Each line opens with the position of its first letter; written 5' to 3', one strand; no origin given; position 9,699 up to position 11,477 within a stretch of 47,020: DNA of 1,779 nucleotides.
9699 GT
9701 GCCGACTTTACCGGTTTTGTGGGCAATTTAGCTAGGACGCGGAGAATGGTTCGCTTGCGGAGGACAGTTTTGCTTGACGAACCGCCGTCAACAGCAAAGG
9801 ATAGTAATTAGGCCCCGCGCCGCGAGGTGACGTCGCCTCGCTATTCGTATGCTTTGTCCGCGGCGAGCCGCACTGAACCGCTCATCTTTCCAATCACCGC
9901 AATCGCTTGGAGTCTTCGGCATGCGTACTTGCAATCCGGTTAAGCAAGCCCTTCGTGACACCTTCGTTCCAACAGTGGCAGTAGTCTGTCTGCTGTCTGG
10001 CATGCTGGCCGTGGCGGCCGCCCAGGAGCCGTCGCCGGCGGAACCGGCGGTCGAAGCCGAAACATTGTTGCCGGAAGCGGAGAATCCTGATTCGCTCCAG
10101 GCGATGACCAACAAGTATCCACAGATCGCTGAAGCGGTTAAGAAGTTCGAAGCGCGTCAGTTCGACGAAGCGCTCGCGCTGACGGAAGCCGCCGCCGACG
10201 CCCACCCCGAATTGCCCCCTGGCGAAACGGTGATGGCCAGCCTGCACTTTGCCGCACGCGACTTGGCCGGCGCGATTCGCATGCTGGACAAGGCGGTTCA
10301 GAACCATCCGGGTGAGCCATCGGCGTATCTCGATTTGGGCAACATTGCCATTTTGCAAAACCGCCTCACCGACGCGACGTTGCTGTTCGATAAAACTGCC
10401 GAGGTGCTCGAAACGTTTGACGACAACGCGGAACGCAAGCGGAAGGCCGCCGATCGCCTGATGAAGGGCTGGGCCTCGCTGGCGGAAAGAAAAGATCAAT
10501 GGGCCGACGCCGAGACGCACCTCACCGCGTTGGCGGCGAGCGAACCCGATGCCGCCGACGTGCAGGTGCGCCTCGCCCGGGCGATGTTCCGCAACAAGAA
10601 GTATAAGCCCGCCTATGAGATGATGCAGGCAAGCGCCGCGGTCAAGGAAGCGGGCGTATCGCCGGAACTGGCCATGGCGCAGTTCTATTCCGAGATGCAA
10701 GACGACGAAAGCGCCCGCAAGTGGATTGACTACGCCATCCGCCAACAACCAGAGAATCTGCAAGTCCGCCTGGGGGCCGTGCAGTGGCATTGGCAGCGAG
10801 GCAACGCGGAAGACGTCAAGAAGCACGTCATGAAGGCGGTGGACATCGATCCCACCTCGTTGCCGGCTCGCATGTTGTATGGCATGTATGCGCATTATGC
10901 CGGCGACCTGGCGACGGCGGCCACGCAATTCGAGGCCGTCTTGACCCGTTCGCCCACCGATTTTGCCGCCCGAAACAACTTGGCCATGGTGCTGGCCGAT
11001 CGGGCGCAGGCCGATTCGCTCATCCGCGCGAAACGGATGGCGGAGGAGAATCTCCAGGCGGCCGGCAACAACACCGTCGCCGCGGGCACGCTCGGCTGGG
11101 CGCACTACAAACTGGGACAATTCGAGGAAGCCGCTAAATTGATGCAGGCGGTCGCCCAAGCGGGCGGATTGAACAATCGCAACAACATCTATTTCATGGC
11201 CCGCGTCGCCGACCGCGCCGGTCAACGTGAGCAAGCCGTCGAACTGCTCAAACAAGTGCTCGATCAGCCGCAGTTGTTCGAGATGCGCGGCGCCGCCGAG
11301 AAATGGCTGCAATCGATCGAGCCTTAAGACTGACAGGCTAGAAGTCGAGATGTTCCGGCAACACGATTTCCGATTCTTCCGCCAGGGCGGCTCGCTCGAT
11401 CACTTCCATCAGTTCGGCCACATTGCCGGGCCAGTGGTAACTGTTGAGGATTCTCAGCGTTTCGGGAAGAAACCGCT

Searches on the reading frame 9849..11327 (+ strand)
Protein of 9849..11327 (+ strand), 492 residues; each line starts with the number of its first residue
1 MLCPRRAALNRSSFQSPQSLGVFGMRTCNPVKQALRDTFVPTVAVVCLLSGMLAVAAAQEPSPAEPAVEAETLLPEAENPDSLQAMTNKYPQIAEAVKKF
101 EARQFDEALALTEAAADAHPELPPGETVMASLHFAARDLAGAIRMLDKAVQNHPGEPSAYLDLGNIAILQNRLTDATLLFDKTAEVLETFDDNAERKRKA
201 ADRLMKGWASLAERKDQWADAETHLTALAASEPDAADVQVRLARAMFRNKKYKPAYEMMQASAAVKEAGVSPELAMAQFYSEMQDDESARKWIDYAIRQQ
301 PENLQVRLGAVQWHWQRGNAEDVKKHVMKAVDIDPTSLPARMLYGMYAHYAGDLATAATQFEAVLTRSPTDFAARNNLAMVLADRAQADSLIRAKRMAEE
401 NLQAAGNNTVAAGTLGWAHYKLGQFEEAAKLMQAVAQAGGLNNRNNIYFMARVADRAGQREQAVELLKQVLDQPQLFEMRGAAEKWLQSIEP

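Call 3: search_protein_families(library=pfam, proteins=[window:9849-11327:+], max_evalue=0.01)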
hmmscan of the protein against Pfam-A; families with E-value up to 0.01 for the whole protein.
window:9849-11327:+ (492 aa): 19 families
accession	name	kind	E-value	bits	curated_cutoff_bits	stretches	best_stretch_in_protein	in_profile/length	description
PF14559.12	TPR_19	-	4.7e-26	91.3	25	3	134-182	2-50/68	Tetratricopeptide repeat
PF13432.12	TPR_16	-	2.1e-19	70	32.7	2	129-182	3-56/65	Tetratricopeptide repeat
PF13428.12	TPR_14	-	3e-19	68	23.5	1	129-165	7-43/44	Tetratricopeptide repeat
PF07719.23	TPR_2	-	2.2e-16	59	27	1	414-436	6-28/34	Tetratricopeptide repeat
PF12895.13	ANAPC3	-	3.2e-12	47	27.2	0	215-262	2-49/82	Anaphase-promoting complex, cyclosome, subunit 3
PF13431.12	TPR_17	-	1.7e-11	43.8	24.4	0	146-176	2-32/34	Tetratricopeptide repeat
PF13174.12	TPR_6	-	2.3e-08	34.6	26.3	0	415-436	6-27/33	Tetratricopeptide repeat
PF25064.1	ARM_TT21_5th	-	2.4e-08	34.7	27.8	0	352-413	15-76/117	TT21 fifth ARM repeats domain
PF24575.1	TPR_Slam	-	6.2e-08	33.4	35.2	1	204-256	47-101/104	Surface lipoprotein assembly modifier, N-terminal TPR repeats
PF23914.1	TPR_CcmH_CycH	-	8.6e-08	32.6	42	2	342-437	54-149/158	Cytochrome c-type biogenesis protein H TPR domain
PF13181.12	TPR_8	-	2.5e-07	30.8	25.7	0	414-434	6-26/34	Tetratricopeptide repeat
PF13424.12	TPR_12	-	1.3e-05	25.8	30.1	0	373-433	4-69/77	Tetratricopeptide repeat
PF00515.34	TPR_1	-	1.6e-05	25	27.8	0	415-430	7-22/34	Tetratricopeptide repeat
PF13374.12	TPR_10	-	2e-05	24.9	27.5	0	413-436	6-29/42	Tetratricopeptide repeat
PF13176.12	TPR_7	-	6e-05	23.3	27.9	0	448-472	3-27/36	Tetratricopeptide repeat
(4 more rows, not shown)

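Call 51: search_protein_families(library=ncbifam, proteins=[window:9849-11327:+], max_evalue=1)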
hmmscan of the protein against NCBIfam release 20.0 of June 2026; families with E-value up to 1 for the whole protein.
window:9849-11327:+ (492 aa): 21 families
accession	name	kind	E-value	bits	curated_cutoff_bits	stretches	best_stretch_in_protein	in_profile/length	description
TIGR02917.1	PEP_TPR_lipo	equivalog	2.2e-25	88.7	312.2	2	314-472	746-899/899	XrtA/PEP-CTERM system TPR-repeat protein PrsT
NF033762.1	social_mot_Tgl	equivalog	4.8e-14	52.3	225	2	315-434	42-161/252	social motility TPR repeat lipoprotein Tgl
TIGR02521.1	type_IV_pilW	equivalog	1.8e-13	50.6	154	3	316-471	43-196/234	type IV pilus biogenesis/stability protein PilW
NF040959.1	MamA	equivalog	2.9e-13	49.7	200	3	348-472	47-167/204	magnetosome protein MamA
NF033920.0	C39_PA2778_fam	equivalog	5.4e-10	39.1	150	3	310-390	162-242/255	PA2778 family cysteine peptidase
TIGR00990.1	3a0801s09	subfamily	8.7e-09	34.5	757.25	2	273-392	368-487/615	mitochondrial import receptor subunit TOM70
TIGR02552.1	LcrH_SycD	equivalog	5.5e-08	32.6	104.8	1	218-303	34-119/136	SycD/LcrH family type III secretion system chaperone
NF008757.0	PRK11788.1-5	equivalog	3e-07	29.9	363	2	179-401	122-347/388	lipopolysaccharide assembly protein LapB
NF052415.1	T3SS_chap_SctY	equivalog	6.9e-07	29.8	70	3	203-294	7-101/106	type III secretion apparatus assembly chaperone SctY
NF008756.0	PRK11788.1-4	equivalog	6.7e-05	22.1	474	1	212-302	224-314/389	lipopolysaccharide assembly protein LapB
NF033758.1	gliding_GltE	equivalog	0.00017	20.7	225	2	316-394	98-176/411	adventurous gliding motility TPR repeat lipoprotein GltE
TIGR02795.1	tol_pal_ybgF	equivalog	0.00028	21.4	90.1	1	130-236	9-110/119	tol-pal system protein YbgF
TIGR03504.1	FimV_Cterm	subfamily_domain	0.00066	19.7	30.65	1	274-303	3-32/44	FimV/HubP family polar landmark protein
NF008520.0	PRK11447.1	equivalog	0.00066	17.6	858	1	74-476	336-743/1157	cellulose synthase complex outer membrane protein BcsC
NF052400.1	M48_BAM_BepA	equivalog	0.00068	18.5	570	2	88-179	306-397/483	beta-barrel assembly-enhancing protease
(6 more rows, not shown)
